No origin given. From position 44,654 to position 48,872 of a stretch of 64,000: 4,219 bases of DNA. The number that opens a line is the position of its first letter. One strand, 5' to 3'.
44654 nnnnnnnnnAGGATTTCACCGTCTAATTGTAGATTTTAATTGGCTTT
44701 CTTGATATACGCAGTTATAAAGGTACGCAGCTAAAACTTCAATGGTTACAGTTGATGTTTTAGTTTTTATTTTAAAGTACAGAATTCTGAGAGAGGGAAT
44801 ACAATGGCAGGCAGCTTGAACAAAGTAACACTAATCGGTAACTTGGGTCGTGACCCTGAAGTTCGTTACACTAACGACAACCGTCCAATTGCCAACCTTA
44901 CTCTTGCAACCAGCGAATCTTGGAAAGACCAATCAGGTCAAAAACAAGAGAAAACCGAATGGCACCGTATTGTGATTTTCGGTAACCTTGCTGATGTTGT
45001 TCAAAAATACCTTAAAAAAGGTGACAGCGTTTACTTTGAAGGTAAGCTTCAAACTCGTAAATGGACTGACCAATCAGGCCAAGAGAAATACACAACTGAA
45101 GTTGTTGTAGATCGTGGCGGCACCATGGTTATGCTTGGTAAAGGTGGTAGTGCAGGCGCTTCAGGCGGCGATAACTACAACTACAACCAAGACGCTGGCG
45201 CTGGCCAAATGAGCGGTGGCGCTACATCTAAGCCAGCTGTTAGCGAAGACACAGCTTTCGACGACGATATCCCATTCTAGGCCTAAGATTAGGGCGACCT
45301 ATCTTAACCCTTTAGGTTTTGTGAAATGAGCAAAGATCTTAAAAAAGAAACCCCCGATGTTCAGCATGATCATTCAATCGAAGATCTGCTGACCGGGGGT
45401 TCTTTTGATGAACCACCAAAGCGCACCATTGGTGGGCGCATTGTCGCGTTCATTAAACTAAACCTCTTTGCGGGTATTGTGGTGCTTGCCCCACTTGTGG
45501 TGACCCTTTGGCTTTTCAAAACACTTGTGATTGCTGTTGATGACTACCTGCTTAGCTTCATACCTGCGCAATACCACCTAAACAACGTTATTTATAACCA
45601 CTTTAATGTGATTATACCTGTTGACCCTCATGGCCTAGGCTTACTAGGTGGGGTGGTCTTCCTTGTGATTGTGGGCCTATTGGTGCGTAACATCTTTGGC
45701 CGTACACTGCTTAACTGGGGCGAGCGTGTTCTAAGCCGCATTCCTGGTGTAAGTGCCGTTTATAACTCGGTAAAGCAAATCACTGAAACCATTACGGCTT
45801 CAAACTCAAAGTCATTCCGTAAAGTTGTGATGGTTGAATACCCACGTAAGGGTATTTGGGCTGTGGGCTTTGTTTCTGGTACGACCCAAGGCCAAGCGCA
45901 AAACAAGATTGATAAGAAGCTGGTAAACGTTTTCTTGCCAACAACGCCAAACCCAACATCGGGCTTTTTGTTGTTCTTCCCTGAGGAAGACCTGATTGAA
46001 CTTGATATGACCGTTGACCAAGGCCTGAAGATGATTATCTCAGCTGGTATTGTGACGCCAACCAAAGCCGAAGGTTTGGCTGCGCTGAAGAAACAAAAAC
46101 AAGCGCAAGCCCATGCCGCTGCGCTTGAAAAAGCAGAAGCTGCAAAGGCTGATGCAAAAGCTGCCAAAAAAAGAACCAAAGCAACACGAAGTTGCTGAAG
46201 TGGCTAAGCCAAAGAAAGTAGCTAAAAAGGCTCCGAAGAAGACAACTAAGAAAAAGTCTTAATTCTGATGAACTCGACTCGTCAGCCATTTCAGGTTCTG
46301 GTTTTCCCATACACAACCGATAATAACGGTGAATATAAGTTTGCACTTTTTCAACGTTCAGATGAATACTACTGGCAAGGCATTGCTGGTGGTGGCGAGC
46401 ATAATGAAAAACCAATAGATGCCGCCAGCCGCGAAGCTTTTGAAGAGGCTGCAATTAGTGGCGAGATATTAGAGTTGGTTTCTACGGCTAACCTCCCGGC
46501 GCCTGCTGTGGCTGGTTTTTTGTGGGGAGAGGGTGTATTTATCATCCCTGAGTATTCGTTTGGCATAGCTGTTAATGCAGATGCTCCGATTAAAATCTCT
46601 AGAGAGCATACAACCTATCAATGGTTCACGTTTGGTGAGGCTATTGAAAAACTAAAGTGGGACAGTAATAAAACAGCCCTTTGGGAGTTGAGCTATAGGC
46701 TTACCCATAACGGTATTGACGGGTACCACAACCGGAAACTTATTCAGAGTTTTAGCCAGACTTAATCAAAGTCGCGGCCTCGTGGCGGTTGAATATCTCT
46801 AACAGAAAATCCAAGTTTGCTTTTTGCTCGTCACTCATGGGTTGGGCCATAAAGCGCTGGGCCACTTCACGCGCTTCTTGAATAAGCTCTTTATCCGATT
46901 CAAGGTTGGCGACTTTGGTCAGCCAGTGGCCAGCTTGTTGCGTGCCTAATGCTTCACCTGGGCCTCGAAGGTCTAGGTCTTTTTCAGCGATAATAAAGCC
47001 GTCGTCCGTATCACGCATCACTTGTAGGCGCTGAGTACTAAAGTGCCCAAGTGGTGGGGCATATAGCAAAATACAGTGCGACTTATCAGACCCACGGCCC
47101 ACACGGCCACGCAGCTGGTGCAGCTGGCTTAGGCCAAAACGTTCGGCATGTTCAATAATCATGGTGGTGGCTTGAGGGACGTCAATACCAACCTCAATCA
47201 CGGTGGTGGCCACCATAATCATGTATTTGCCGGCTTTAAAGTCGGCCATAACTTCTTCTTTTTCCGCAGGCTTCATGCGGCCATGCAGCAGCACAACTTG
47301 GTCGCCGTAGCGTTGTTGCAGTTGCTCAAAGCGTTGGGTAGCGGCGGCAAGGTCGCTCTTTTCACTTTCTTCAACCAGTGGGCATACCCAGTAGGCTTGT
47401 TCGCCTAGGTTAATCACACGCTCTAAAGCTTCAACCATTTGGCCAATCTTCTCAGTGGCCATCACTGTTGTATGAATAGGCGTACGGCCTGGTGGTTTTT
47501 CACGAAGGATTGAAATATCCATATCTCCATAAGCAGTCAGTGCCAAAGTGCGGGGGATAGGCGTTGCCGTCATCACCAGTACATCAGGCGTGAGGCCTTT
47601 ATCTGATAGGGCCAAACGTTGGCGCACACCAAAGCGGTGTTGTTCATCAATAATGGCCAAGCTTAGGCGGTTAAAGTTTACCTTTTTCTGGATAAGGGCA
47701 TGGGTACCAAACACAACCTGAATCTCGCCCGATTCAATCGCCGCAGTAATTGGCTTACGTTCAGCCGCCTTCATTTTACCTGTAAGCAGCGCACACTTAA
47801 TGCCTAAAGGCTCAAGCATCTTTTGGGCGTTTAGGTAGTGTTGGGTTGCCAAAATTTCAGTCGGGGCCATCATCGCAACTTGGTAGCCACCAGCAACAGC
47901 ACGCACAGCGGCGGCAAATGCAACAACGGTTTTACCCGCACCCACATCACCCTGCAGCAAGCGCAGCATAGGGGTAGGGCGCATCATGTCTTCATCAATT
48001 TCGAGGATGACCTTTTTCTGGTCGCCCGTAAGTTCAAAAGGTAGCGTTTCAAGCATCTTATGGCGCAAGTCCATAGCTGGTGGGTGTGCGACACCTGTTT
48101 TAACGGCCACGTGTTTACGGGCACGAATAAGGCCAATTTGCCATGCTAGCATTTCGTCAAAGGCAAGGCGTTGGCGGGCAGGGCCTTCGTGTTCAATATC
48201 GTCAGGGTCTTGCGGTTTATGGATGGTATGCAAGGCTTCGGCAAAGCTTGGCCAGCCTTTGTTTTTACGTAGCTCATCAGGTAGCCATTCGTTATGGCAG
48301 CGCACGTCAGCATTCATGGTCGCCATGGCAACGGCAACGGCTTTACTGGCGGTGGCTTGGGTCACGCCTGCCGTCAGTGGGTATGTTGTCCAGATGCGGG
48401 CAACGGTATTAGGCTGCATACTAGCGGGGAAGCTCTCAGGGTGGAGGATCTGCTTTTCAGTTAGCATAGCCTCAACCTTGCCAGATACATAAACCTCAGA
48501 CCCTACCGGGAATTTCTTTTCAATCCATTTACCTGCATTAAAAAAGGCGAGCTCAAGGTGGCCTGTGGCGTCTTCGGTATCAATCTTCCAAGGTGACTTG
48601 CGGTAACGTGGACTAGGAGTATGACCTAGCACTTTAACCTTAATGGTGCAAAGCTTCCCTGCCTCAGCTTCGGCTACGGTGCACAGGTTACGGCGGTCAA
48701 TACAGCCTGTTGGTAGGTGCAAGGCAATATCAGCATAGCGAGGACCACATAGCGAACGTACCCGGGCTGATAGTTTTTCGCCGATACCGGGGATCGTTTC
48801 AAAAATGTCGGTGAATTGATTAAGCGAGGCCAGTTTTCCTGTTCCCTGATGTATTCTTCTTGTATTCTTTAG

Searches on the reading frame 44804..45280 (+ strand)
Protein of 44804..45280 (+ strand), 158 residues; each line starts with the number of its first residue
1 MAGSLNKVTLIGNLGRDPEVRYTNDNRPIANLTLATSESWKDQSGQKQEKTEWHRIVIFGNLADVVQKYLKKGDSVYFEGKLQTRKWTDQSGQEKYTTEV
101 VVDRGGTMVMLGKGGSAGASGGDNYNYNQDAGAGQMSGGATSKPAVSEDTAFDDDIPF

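Call 52: search_protein_families(library=pfam, proteins=[window:44804-45280:+], max_evalue=0.00001)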
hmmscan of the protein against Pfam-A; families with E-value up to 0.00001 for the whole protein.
window:44804-45280:+ (158 aa): 1 family
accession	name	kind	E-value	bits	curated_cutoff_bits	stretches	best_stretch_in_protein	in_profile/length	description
PF00436.31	SSB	-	4.1e-40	136.5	26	1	5-104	1-100/104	Single-strand binding protein family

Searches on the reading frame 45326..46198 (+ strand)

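Call 52: search_protein_families(library=pfam, proteins=[window:45326-46198:+], max_evalue=0.00001)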
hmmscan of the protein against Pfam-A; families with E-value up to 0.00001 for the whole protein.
window:45326-46198:+ (290 aa): 1 family
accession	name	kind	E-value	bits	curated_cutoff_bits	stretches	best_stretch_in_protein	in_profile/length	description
PF04367.18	DUF502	-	3.3e-38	130.3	23.8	1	109-212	3-107/107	Protein of unknown function (DUF502)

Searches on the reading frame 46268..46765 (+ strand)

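Call 52: search_protein_families(library=pfam, proteins=[window:46268-46765:+], max_evalue=0.00001)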
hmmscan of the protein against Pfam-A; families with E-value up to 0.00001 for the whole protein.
window:46268-46765:+ (165 aa): 1 family
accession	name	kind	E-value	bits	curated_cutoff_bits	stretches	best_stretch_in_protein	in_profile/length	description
PF00293.34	NUDIX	-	2e-10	41.3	21.1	1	17-133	11-127/134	NUDIX domain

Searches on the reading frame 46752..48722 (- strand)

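Call 52: search_protein_families(library=pfam, proteins=[window:46752-48722:-], max_evalue=0.00001)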
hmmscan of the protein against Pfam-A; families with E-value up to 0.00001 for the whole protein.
window:46752-48722:- (656 aa): 5 families
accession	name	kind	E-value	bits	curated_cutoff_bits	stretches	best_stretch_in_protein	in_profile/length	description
PF00271.37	Helicase_C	-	5.8e-26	91.3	23.5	1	431-543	4-108/110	Helicase conserved C-terminal domain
PF00270.35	DEAD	-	1.1e-21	77.7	26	1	234-393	3-164/167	DEAD/DEAH box helicase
PF19833.4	RecG_dom3_C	-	4.9e-12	46.2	26.8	1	572-627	1-57/87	ATP-dependent DNA helicase RecG, domain 3, C-terminal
PF04851.21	ResIII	-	1.4e-08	35.3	22.5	1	234-388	7-162/164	Type III restriction enzyme, res subunit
PF22590.2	Cas3-like_C_2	-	7.9e-07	29.8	27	1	460-544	14-104/106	CRISPR-associated nuclease/helicase Cas3, C-terminal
